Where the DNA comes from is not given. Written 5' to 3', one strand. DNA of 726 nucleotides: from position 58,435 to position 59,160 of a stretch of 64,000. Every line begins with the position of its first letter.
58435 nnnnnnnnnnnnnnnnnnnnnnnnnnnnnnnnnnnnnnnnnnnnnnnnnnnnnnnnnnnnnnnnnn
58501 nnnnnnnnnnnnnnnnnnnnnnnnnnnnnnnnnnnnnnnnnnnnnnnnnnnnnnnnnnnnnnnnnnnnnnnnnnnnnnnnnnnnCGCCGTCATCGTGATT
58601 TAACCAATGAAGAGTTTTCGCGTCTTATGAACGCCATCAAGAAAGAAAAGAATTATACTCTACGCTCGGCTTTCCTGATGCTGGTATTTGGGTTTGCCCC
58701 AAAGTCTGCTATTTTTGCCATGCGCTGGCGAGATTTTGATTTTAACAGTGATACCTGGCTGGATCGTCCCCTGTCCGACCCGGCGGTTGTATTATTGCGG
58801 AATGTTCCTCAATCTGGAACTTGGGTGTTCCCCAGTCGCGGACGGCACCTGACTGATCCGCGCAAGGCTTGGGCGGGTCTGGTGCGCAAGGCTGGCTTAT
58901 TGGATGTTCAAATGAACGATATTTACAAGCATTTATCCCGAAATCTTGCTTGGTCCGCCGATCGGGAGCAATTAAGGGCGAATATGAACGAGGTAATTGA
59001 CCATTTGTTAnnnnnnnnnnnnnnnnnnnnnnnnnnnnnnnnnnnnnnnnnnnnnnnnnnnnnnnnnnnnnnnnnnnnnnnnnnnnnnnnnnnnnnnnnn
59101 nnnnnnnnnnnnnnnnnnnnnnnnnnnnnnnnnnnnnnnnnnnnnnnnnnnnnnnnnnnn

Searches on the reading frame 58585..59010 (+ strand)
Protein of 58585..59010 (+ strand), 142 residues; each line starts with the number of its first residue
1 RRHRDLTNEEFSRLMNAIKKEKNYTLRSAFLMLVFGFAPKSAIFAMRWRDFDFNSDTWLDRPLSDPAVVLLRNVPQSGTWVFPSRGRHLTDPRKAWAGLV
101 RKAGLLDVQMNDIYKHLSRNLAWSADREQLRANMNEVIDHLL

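Call 72: search_solved_structures(query=A6, max_evalue=10, show_alignments=4)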
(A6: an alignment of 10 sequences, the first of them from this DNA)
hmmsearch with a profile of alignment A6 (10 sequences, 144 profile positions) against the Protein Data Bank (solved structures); distinct sequences matched with E-value up to 10: 6.
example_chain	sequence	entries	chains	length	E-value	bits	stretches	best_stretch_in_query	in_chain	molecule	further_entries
7jpt_A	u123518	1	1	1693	0.025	17.5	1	68-138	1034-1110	Lymphocyte antigen 75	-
7jpu_A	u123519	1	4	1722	0.026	17.5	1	68-138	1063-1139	Lymphocyte antigen 75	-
2q0t_A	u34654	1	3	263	0.22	14.5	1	83-136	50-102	Putative gamma-carboxymuconolactone decarboxylase subunit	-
5zik_A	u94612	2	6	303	0.29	14.1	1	79-125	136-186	Probable 2-dehydropantoate 2-reductase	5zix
6k1r_A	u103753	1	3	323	0.32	14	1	79-125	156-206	Probable 2-dehydropantoate 2-reductase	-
6hiv_DZ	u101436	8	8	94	0.81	12.6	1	39-111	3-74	ms73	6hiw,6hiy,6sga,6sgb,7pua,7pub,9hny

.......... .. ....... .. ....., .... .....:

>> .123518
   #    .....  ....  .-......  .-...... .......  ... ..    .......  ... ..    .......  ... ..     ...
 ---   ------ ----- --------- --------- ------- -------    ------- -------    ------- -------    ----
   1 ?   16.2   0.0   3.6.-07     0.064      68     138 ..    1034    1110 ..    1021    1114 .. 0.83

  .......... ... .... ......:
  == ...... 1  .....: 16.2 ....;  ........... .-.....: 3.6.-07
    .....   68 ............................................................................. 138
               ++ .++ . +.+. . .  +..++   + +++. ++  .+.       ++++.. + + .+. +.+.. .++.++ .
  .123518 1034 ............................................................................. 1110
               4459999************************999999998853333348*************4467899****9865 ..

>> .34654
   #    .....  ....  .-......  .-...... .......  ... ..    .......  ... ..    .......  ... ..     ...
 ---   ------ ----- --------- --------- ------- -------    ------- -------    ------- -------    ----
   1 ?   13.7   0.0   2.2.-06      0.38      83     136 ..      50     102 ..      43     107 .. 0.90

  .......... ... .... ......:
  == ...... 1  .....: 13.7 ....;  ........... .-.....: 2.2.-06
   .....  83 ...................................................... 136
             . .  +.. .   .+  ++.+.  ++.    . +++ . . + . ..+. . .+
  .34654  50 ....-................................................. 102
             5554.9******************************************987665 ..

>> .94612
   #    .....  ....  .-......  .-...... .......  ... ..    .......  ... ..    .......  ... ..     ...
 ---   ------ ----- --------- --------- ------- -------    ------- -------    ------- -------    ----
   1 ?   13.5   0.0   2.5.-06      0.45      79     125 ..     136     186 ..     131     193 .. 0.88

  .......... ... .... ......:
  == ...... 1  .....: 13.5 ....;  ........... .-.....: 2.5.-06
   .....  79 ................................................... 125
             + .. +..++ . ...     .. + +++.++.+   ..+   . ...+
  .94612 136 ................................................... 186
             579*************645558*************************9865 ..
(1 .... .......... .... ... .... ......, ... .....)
